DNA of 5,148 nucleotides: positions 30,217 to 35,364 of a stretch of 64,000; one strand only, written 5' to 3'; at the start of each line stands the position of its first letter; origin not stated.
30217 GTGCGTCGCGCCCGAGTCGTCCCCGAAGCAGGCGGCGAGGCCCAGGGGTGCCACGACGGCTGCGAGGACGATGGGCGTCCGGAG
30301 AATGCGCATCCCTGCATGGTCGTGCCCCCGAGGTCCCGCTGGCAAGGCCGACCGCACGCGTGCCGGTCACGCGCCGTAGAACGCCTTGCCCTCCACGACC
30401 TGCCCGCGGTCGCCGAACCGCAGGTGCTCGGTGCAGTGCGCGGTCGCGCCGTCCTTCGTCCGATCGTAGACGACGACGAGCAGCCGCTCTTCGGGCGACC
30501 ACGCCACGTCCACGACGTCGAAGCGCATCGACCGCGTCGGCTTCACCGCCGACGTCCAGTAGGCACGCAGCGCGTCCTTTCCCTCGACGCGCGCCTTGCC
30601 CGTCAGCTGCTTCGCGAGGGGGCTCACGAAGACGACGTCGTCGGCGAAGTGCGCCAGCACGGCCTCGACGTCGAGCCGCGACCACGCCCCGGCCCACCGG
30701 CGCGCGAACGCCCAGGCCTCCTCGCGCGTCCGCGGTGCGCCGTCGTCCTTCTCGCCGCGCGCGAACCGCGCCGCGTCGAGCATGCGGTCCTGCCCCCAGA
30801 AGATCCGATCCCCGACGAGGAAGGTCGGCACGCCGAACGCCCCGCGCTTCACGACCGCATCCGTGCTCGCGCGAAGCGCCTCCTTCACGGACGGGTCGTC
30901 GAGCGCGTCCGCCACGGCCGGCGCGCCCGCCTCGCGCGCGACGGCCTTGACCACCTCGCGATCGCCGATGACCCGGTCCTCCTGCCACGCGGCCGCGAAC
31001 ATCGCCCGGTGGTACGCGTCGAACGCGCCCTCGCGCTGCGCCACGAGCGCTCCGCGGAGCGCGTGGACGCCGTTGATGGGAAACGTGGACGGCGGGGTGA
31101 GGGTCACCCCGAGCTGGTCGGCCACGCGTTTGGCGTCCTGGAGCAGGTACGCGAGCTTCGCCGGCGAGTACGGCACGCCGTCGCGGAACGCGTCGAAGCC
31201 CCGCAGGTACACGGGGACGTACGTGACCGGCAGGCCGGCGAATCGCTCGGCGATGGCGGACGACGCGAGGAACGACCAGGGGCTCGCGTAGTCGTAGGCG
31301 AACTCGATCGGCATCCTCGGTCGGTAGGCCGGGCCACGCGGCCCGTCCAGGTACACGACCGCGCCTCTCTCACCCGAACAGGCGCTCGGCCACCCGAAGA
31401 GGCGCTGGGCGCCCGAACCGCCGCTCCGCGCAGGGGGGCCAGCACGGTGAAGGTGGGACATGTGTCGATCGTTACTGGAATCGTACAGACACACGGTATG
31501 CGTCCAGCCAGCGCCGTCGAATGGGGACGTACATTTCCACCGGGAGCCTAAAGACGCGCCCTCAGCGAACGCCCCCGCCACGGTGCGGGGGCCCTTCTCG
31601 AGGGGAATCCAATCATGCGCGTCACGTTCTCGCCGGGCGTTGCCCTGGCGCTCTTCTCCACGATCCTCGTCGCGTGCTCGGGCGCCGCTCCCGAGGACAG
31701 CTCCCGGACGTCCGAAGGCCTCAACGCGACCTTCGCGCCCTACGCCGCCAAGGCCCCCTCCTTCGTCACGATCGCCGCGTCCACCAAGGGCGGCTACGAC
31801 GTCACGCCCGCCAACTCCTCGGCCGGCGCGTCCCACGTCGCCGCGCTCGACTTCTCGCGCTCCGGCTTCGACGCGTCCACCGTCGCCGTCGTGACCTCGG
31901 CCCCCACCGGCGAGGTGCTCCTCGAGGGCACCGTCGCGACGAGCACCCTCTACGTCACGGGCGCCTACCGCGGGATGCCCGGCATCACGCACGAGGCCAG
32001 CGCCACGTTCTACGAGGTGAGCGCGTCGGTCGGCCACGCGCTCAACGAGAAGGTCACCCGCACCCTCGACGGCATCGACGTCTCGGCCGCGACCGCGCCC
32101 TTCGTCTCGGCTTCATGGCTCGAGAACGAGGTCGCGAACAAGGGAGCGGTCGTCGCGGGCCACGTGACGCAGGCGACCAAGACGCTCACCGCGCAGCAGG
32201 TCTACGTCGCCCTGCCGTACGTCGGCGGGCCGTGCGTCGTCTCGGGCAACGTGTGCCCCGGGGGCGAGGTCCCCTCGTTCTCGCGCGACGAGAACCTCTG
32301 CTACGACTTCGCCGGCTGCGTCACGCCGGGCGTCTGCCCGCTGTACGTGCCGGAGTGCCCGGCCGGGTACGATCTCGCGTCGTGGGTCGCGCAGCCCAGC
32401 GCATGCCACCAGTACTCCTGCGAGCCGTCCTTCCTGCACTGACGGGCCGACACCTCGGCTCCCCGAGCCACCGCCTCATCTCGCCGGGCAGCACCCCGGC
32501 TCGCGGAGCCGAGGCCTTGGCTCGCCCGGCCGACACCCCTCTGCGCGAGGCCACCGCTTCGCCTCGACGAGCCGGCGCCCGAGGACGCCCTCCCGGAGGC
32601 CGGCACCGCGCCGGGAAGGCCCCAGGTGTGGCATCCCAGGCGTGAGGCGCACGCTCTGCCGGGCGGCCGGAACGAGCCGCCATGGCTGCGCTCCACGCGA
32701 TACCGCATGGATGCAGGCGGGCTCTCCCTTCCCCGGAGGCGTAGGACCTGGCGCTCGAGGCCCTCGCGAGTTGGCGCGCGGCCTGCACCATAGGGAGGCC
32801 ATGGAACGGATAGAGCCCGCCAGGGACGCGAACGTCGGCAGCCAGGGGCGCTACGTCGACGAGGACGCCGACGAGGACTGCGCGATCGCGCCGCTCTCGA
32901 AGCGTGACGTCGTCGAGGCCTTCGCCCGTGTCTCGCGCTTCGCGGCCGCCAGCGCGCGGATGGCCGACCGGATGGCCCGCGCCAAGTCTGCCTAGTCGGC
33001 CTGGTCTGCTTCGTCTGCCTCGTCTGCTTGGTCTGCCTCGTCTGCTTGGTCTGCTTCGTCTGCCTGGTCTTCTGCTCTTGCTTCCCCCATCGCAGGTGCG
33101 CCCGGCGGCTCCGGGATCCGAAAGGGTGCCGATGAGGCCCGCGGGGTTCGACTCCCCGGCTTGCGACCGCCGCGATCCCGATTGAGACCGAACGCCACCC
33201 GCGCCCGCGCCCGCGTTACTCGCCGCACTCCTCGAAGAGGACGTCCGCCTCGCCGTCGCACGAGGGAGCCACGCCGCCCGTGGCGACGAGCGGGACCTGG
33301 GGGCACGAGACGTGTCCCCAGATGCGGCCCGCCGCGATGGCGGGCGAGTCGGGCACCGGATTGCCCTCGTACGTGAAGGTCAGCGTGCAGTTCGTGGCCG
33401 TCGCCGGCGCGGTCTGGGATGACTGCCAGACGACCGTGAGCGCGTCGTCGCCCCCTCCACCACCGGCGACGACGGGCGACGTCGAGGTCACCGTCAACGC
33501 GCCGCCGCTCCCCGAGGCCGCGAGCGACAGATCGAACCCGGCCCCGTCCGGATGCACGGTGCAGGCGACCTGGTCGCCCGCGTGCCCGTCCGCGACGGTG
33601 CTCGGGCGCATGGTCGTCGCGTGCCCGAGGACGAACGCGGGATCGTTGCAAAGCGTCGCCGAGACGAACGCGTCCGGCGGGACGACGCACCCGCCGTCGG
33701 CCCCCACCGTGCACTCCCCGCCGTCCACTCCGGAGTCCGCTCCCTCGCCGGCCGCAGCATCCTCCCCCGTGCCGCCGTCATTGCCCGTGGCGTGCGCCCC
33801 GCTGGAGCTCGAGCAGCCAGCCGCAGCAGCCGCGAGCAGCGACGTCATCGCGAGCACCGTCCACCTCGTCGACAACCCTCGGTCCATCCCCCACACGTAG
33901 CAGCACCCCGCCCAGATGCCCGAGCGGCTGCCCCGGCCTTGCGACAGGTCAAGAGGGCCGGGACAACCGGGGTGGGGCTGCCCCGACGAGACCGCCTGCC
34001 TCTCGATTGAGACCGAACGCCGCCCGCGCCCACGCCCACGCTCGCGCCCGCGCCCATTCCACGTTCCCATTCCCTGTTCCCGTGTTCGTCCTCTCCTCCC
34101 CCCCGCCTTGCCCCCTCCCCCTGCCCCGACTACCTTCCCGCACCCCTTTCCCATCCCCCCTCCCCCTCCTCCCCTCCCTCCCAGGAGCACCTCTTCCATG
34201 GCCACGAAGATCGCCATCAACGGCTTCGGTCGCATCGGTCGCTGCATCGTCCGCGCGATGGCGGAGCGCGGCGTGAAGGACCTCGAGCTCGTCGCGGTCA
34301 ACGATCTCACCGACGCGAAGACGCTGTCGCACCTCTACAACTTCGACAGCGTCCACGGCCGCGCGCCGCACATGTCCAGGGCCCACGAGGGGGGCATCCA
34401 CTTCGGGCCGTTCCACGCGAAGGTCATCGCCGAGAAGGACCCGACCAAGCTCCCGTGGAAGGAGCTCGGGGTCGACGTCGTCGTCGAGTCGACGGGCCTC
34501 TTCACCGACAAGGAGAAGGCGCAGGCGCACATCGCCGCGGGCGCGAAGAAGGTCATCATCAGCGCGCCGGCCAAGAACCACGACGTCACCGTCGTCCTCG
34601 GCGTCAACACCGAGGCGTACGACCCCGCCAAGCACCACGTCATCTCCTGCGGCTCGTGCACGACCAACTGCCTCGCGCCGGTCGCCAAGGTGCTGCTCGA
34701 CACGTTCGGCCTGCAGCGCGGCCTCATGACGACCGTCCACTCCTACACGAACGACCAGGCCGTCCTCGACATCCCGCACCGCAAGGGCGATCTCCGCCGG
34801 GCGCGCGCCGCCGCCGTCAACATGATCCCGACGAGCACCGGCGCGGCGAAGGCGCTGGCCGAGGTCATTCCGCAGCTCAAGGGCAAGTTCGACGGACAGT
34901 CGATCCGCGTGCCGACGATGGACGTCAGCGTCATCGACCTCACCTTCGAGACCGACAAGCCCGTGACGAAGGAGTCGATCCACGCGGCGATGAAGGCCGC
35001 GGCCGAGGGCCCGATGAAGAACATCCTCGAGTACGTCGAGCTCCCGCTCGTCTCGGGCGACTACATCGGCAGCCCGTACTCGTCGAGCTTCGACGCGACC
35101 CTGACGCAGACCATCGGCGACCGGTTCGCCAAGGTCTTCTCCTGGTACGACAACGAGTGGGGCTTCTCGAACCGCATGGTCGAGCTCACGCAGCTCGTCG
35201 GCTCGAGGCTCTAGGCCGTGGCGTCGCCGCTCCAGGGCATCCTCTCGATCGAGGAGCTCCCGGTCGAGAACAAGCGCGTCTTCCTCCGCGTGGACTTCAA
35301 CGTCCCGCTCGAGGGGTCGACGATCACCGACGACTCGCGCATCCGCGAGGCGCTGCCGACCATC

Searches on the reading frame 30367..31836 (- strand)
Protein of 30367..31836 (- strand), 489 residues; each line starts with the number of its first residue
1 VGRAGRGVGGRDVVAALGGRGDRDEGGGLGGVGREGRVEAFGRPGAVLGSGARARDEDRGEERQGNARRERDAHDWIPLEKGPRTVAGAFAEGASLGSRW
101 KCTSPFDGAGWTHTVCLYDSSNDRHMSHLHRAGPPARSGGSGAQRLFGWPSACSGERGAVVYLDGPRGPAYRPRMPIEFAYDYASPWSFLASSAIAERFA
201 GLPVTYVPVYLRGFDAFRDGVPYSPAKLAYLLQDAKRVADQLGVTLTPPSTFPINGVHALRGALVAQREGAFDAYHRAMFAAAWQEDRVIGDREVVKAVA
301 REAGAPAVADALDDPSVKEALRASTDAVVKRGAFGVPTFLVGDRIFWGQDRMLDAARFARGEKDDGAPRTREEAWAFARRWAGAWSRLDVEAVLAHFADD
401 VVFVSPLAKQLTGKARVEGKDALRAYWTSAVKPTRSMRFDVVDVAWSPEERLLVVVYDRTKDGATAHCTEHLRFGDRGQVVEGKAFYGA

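Call 7: search_protein_families(library=pfam, proteins=[window:30367-31836:-], max_evalue=0.001)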
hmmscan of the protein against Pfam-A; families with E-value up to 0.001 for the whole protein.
window:30367-31836:- (489 aa): 4 families
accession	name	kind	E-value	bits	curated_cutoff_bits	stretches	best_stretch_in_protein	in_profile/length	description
PF01323.26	DSBA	-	1.6e-32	113.3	25.6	1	177-352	2-183/191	DSBA-like thioredoxin domain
PF12680.13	SnoaL_2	-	9e-13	49.2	27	1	378-482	1-101/102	SnoaL-like domain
PF14534.12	DUF4440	-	0.00019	22.3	25.2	1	378-462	5-80/107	Domain of unknown function (DUF4440)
PF13474.12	SnoaL_3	-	0.00029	21.6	22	1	378-459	5-81/121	SnoaL-like domain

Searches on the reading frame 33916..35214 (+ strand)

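Call 7: search_protein_families(library=pfam, proteins=[window:33916-35214:+], max_evalue=0.001)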
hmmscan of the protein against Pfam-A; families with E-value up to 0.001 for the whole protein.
window:33916-35214:+ (432 aa): 2 families
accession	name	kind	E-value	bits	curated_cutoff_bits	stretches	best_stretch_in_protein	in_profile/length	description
PF02800.25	Gp_dh_C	-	1.7e-62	210.1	24.4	1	253-411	1-158/158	Glyceraldehyde 3-phosphate dehydrogenase, C-terminal domain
PF00044.30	Gp_dh_N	-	4.7e-33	113.9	31.7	1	98-199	2-101/101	Glyceraldehyde 3-phosphate dehydrogenase, NAD binding domain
